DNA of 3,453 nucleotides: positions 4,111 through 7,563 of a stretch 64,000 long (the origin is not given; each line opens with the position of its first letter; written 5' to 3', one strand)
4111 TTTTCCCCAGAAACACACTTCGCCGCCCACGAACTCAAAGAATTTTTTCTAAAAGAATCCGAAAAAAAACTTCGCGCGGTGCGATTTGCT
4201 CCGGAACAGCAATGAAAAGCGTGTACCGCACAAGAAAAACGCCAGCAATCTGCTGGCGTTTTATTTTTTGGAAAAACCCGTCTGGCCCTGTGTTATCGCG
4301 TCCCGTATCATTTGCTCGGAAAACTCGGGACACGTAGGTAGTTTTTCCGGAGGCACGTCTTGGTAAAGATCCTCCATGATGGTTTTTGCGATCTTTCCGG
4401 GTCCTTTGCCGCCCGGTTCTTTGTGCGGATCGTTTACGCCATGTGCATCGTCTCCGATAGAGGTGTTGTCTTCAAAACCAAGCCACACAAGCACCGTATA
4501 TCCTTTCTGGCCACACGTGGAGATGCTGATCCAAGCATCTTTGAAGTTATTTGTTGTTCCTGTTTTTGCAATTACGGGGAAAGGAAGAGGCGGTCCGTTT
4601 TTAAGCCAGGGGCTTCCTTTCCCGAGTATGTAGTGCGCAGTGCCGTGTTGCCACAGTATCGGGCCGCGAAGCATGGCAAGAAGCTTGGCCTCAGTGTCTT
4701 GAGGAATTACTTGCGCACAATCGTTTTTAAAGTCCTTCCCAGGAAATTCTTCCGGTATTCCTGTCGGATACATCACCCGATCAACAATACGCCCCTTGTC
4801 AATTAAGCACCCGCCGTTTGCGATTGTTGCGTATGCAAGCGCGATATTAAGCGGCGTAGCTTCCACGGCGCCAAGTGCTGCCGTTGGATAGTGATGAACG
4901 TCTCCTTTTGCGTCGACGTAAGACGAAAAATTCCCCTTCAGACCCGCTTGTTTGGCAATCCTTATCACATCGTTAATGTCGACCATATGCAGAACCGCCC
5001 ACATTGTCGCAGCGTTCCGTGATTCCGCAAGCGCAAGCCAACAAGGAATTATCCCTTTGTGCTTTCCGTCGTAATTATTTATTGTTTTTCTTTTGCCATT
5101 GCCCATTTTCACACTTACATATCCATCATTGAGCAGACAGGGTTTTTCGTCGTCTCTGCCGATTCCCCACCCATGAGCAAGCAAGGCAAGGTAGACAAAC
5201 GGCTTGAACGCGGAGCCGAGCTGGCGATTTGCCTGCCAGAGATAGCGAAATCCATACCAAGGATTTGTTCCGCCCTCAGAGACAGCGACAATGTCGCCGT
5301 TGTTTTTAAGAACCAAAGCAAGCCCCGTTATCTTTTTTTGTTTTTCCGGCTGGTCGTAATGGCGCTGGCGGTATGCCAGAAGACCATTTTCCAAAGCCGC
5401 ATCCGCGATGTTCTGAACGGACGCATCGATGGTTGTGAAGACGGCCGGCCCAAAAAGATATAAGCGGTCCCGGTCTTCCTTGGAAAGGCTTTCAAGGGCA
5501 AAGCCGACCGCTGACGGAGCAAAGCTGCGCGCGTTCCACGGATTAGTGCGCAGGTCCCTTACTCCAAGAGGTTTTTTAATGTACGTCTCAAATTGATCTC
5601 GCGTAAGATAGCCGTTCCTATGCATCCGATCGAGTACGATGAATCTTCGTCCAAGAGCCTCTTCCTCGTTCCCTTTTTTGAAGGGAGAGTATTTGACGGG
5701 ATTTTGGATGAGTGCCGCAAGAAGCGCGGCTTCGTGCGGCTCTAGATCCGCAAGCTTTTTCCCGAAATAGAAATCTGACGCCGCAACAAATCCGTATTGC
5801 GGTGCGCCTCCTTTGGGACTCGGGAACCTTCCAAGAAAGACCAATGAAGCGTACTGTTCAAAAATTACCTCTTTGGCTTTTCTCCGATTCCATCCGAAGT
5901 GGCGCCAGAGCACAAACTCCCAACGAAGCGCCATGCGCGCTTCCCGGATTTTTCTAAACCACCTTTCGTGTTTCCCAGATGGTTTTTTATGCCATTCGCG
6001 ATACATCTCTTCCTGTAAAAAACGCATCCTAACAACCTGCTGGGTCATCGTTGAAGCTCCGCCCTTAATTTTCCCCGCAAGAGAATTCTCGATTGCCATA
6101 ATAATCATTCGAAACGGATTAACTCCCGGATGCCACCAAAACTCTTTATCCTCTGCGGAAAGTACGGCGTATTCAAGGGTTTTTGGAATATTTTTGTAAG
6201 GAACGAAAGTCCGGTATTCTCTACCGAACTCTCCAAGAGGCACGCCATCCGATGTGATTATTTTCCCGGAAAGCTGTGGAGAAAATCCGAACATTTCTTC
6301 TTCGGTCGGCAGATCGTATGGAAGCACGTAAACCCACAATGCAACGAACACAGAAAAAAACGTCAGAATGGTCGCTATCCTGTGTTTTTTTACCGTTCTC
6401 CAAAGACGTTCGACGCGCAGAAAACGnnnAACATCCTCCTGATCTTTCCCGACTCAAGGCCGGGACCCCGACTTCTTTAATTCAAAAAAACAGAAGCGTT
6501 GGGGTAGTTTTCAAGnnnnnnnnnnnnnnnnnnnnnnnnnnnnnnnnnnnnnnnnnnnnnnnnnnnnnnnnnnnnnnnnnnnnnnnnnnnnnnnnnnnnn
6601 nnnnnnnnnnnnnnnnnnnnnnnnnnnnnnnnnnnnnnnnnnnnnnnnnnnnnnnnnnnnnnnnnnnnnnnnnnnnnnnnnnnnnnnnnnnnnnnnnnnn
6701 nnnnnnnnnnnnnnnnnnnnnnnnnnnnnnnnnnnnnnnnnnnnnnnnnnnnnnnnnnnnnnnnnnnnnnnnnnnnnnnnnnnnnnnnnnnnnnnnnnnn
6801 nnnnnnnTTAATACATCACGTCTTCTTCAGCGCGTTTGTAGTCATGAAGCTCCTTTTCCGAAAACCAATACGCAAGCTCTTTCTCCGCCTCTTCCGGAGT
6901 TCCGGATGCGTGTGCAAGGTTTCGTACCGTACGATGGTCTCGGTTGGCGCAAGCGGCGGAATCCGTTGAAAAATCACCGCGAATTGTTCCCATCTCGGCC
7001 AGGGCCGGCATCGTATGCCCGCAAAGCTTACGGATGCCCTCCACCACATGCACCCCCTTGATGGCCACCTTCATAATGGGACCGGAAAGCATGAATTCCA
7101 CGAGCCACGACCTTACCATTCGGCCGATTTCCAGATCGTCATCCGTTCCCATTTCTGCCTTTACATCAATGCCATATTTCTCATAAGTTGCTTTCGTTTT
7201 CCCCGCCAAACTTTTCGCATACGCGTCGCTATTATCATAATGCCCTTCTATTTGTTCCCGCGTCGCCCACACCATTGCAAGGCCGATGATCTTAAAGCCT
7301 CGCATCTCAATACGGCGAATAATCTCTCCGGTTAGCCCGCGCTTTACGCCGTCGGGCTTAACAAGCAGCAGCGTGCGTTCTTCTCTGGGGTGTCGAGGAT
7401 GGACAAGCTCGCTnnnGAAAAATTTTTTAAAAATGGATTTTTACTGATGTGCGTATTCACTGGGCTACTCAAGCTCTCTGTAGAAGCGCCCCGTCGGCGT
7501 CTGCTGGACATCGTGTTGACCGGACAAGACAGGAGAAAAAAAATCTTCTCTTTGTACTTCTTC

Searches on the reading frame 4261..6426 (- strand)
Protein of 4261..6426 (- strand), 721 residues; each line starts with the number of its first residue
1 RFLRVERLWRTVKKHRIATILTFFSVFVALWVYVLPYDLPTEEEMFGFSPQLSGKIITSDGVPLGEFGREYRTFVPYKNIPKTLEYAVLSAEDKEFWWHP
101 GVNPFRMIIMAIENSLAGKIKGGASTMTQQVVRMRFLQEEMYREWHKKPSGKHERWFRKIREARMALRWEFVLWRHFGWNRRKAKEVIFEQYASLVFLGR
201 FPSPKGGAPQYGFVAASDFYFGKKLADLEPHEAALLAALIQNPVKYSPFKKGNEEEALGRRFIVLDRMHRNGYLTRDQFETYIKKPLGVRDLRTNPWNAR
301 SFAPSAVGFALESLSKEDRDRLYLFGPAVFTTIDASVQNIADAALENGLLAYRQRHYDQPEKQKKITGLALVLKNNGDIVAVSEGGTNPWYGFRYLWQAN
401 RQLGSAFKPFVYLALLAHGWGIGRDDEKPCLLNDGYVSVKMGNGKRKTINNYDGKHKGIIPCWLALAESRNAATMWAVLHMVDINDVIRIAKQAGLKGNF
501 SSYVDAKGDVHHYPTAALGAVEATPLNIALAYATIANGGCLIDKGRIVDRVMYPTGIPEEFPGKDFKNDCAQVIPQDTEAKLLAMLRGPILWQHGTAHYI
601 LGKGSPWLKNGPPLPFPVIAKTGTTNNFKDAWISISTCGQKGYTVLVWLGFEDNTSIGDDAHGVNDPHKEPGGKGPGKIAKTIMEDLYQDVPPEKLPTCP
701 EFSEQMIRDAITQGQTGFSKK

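Call 10: search_protein_families(library=pfam, proteins=[window:4261-6426:-])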
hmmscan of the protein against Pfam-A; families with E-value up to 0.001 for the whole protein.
window:4261-6426:- (721 aa): 2 families
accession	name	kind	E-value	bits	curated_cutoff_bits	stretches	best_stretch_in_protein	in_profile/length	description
PF00912.28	Transgly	-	6.4e-40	136.9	27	1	61-269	2-178/178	Transglycosylase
PF00905.27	Transpeptidase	-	1.8e-05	24.6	22.1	1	376-629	10-246/299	Penicillin binding protein transpeptidase domain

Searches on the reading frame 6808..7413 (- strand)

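Call 10: search_protein_families(library=pfam, proteins=[window:6808-7413:-])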
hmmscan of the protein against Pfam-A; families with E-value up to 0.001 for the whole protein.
window:6808-7413:- (201 aa): 1 family
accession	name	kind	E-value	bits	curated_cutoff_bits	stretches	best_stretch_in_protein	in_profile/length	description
PF00334.24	NDK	-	2.1e-36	125.2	27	2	104-188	60-134/135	Nucleoside diphosphate kinase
